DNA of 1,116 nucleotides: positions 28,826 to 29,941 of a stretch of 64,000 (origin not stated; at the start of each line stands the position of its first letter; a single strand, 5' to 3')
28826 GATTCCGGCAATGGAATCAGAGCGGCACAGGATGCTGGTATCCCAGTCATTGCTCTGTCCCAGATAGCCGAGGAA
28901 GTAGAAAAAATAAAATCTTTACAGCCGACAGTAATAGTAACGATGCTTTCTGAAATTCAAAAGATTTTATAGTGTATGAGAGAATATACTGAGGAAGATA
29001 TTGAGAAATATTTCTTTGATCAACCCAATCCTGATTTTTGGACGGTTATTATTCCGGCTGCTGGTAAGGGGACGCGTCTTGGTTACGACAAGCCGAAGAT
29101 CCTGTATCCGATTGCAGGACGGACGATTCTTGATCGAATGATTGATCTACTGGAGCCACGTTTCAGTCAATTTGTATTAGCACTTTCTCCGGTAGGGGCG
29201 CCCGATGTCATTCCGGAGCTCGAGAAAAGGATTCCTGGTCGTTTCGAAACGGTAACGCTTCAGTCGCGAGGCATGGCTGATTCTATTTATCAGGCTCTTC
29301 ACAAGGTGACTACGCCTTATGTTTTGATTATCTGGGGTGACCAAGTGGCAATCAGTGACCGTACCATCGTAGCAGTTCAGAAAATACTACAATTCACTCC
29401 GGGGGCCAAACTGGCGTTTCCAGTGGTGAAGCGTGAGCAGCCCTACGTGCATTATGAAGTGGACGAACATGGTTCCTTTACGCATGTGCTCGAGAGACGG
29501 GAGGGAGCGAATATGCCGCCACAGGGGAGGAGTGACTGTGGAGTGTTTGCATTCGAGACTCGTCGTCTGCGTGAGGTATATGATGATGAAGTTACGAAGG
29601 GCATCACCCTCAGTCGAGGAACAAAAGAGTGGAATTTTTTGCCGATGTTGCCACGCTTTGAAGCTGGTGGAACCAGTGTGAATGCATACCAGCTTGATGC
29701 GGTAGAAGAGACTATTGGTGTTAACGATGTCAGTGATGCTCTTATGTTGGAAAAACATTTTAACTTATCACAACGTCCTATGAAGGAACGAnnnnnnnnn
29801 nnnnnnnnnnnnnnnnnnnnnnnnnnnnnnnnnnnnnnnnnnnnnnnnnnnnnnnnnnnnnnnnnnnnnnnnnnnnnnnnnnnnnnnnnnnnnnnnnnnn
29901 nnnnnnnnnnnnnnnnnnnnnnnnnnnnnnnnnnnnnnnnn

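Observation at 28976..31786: Unprecedented tri-domain fusion of nucleotidyltransferase, CofD/YvcK-like and GT2 domains inside a glycan locus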

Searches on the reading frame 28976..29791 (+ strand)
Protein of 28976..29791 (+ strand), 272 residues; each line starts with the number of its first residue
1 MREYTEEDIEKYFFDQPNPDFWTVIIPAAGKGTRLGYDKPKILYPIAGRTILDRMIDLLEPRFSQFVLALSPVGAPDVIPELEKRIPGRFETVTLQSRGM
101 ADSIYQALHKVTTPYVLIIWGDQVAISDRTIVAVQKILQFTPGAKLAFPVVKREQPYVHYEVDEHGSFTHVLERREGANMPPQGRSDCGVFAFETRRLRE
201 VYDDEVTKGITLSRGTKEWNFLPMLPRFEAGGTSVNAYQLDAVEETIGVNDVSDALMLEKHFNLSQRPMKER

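Call 9: search_solved_structures(query=window:28976-29791:+, max_evalue=0.01, show_alignments=2)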
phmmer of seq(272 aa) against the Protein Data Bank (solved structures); distinct sequences matched with E-value up to 0.01: 24.
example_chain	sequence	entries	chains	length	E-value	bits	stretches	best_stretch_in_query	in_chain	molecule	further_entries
1hm0_A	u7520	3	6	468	5.5e-09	39.1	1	24-252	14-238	N-ACETYLGLUCOSAMINE 1-PHOSPHATE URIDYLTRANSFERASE | UDP-N-ACETYLGLUCOSAMINE-1-PHOSPHATE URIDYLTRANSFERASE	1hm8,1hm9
1g95_A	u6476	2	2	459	6.3e-09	38.9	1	25-252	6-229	N-ACETYLGLUCOSAMINE-1-PHOSPHATE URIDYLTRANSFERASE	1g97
4aaw_A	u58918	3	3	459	1e-08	38.2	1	25-252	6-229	BIFUNCTIONAL PROTEIN GLMU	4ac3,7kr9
4fce_A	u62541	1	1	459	4.7e-08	36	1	22-182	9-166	Bifunctional protein GlmU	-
3fww_A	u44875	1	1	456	5.1e-08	35.9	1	22-182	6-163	Bifunctional protein glmU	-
9dqf_A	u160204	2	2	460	5.2e-08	35.8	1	25-253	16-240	Bifunctional protein GlmU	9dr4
9gby_A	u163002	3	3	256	1.7e-06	30.9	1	18-59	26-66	2-C-methyl-D-erythritol 4-phosphate cytidylyltransferase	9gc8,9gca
5vmk_A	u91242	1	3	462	2.7e-06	30.2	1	23-266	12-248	Bifunctional protein GlmU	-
2v0h_A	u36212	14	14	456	4.6e-06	29.5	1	24-177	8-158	BIFUNCTIONAL PROTEIN GLMU | GLUCOSAMINE-1-PHOSPHATE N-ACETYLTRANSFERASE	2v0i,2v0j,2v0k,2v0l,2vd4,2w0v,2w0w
1fwy_A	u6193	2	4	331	6.1e-06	29.1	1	22-179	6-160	UDP-N-ACETYLGLUCOSAMINE PYROPHOSPHORYLASE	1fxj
1hv9_A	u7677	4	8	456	1.3e-05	28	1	22-179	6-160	UDP-N-ACETYLGLUCOSAMINE PYROPHOSPHORYLASE | Bifunctional protein glmU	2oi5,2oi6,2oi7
9mh4_A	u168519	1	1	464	2.5e-05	27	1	22-179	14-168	Bifunctional protein GlmU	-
8cu9_A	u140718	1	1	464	6.4e-05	25.7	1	22-179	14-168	Bifunctional UDP-N-acetylglucosamine diphosphorylase/glucosamine-1-phosphate N-acetyltrans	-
2qkx_A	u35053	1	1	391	0.00032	23.4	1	22-125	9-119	Bifunctional protein glmU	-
3foq_A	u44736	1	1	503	0.00048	22.9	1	21-115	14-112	Bifunctional protein glmU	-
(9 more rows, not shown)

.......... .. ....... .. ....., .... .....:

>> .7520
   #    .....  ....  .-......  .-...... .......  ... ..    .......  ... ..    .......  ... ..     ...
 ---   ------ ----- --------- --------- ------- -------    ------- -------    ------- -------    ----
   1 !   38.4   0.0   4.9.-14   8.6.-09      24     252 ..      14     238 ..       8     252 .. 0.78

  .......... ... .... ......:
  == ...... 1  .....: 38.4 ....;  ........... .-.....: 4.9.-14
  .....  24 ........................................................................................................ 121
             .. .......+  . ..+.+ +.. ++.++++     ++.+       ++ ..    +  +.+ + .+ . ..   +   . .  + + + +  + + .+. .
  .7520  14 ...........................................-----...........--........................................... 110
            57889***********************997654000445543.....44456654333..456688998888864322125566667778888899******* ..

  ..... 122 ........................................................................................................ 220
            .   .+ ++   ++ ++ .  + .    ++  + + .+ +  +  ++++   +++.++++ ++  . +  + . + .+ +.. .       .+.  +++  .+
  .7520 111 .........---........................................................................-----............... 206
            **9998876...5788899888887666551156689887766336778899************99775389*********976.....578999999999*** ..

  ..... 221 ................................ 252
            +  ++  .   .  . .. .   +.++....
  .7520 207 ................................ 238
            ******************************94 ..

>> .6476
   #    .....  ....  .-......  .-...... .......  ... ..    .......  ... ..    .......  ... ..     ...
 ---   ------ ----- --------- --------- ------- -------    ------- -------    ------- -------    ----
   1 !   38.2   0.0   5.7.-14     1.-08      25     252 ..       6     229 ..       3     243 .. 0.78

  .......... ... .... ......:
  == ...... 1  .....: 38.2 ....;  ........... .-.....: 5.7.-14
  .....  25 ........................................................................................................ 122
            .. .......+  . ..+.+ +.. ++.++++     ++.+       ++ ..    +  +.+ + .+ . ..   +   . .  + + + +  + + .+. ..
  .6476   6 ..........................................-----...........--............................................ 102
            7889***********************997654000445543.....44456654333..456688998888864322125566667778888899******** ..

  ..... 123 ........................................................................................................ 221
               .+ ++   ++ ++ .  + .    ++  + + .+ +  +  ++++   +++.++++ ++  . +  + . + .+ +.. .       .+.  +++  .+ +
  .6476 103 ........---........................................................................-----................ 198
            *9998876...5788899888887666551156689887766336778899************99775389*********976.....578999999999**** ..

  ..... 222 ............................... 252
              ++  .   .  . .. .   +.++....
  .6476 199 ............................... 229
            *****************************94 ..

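Call 39: search_solved_structures(query=A3, max_evalue=0.001, show_alignments=0)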
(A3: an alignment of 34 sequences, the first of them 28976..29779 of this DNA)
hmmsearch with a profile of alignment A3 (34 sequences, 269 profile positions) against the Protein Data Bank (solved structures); distinct sequences matched with E-value up to 0.001: 93 (the best 60 are shown).
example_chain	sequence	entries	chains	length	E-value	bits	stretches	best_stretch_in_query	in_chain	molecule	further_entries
9dqf_A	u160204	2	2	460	5.1e-33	117.5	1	22-267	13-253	Bifunctional protein GlmU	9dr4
1hm0_A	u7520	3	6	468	3.3e-29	105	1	21-266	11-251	N-ACETYLGLUCOSAMINE 1-PHOSPHATE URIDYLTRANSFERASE | UDP-N-ACETYLGLUCOSAMINE-1-PHOSPHATE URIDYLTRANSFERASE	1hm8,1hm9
4aaw_A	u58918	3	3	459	4.9e-29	104.5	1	24-266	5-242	BIFUNCTIONAL PROTEIN GLMU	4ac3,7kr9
1g95_A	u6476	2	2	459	8.3e-29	103.7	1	24-266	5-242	N-ACETYLGLUCOSAMINE-1-PHOSPHATE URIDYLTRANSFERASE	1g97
2v0h_A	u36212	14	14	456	4.9e-28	101.2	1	19-267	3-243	BIFUNCTIONAL PROTEIN GLMU | GLUCOSAMINE-1-PHOSPHATE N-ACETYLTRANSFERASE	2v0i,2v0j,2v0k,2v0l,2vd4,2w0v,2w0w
5vmk_A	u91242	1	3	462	2.8e-27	98.7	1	15-267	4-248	Bifunctional protein GlmU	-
2qkx_A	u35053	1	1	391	6.1e-27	97.6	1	21-265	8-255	Bifunctional protein glmU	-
3foq_A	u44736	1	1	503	6.3e-27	97.6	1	17-265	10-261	Bifunctional protein glmU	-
3spt_A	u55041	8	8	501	7.4e-27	97.3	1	18-265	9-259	Bifunctional protein glmU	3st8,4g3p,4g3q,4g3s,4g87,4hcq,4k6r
3d8v_A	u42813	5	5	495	1.3e-26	96.6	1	22-265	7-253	Bifunctional protein glmU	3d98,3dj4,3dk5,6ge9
4fce_A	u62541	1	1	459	8.4e-24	87.3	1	16-267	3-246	Bifunctional protein GlmU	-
3fww_A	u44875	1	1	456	1.8e-23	86.2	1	19-267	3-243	Bifunctional protein glmU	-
9mh4_A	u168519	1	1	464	2.3e-23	85.9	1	13-267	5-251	Bifunctional protein GlmU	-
7k47_A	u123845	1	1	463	4.1e-23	85.1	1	21-266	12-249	Bifunctional protein GlmU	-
8cu9_A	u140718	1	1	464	6.6e-23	84.4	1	13-267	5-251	Bifunctional UDP-N-acetylglucosamine diphosphorylase/glucosamine-1-phosphate N-acetyltrans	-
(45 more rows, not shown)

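Call 48: search_solved_structures(query=A3, max_evalue=1e-27, show_alignments=5)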
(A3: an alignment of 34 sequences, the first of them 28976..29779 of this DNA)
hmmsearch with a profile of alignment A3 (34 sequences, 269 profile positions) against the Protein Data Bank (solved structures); distinct sequences matched with E-value up to 1e-27: 5.
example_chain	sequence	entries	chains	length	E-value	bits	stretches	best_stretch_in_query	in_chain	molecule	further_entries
9dqf_A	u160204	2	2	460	5.1e-33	117.5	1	22-267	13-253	Bifunctional protein GlmU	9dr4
1hm0_A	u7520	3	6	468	3.3e-29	105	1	21-266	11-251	N-ACETYLGLUCOSAMINE 1-PHOSPHATE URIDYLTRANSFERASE | UDP-N-ACETYLGLUCOSAMINE-1-PHOSPHATE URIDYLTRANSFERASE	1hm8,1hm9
4aaw_A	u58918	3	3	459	4.9e-29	104.5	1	24-266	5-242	BIFUNCTIONAL PROTEIN GLMU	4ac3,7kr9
1g95_A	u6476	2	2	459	8.3e-29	103.7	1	24-266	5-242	N-ACETYLGLUCOSAMINE-1-PHOSPHATE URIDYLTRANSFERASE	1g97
2v0h_A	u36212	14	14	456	4.9e-28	101.2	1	19-267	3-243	BIFUNCTIONAL PROTEIN GLMU | GLUCOSAMINE-1-PHOSPHATE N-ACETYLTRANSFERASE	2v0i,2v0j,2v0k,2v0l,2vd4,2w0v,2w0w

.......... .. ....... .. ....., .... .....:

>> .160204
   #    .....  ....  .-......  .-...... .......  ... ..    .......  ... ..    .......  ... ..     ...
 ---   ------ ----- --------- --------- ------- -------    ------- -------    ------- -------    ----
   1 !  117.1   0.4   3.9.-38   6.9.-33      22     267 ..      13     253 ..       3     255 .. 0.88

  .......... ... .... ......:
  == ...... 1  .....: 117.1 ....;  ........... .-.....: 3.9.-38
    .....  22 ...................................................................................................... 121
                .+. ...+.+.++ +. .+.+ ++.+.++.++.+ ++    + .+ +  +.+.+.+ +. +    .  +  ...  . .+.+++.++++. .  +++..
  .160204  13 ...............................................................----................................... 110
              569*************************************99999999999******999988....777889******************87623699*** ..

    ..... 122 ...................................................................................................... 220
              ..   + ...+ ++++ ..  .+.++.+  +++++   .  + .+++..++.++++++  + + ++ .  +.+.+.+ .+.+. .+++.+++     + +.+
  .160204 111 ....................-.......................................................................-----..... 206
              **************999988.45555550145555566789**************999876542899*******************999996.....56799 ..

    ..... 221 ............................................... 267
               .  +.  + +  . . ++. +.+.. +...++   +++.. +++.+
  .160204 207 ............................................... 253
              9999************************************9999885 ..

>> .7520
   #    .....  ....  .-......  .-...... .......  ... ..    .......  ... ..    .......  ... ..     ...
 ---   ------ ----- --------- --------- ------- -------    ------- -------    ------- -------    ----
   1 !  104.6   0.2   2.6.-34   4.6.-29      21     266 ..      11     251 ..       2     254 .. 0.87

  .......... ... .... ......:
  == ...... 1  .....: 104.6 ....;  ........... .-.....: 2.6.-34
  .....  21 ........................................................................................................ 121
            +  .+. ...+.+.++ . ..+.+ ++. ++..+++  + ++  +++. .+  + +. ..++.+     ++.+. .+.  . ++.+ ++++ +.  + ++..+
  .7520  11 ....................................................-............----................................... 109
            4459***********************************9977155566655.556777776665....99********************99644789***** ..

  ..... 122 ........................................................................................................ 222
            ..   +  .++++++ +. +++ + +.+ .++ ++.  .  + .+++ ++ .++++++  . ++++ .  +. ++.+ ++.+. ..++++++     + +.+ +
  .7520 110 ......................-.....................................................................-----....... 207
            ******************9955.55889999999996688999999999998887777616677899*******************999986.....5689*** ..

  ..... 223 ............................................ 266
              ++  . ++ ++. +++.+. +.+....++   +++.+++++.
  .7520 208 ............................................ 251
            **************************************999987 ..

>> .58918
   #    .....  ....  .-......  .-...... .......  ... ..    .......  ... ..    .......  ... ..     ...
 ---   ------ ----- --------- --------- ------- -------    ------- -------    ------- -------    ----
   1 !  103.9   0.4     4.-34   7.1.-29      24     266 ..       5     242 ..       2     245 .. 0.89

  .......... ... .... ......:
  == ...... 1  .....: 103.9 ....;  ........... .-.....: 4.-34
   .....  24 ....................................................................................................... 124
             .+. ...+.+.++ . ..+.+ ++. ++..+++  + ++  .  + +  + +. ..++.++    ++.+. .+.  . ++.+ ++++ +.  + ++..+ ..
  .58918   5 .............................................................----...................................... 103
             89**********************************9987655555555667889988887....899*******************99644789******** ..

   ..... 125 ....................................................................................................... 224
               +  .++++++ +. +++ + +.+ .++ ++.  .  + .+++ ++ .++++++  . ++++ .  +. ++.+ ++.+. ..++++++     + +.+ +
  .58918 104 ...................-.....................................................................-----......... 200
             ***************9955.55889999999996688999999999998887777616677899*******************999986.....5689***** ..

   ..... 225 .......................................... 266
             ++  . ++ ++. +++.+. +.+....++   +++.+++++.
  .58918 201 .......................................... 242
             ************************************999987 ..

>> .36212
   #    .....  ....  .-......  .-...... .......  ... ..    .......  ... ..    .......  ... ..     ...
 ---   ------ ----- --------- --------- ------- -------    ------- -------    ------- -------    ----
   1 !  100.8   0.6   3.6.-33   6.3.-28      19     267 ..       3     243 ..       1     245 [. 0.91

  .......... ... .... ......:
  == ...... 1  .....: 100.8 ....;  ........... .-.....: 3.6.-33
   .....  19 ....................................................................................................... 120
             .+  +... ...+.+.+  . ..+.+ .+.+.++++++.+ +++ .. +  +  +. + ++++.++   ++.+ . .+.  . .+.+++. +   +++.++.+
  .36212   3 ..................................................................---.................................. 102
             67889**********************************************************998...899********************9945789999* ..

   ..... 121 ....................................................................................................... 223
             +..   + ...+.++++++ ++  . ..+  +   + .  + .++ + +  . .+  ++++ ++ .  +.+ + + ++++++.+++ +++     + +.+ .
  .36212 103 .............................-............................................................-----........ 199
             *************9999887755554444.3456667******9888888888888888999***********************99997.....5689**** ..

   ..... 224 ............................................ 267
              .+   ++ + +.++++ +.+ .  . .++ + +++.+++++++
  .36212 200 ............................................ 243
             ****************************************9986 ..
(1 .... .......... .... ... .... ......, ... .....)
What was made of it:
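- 28976..29773 (+): Domain 1 (residues 1-266): GlmU-type sugar-1-phosphate nucleotidyltransferase. Family profile against PDB: GlmU at 5e-33, aligned over 22-267 (calls 39, 48).
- Tried and rejected: A CofC-like NT was rejected by profile searches (calls 39, 48). Detailed mapping of the GlmU sugar-contact residues was abandoned because the alignments to different GlmU structures disagree in that region (call 48).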
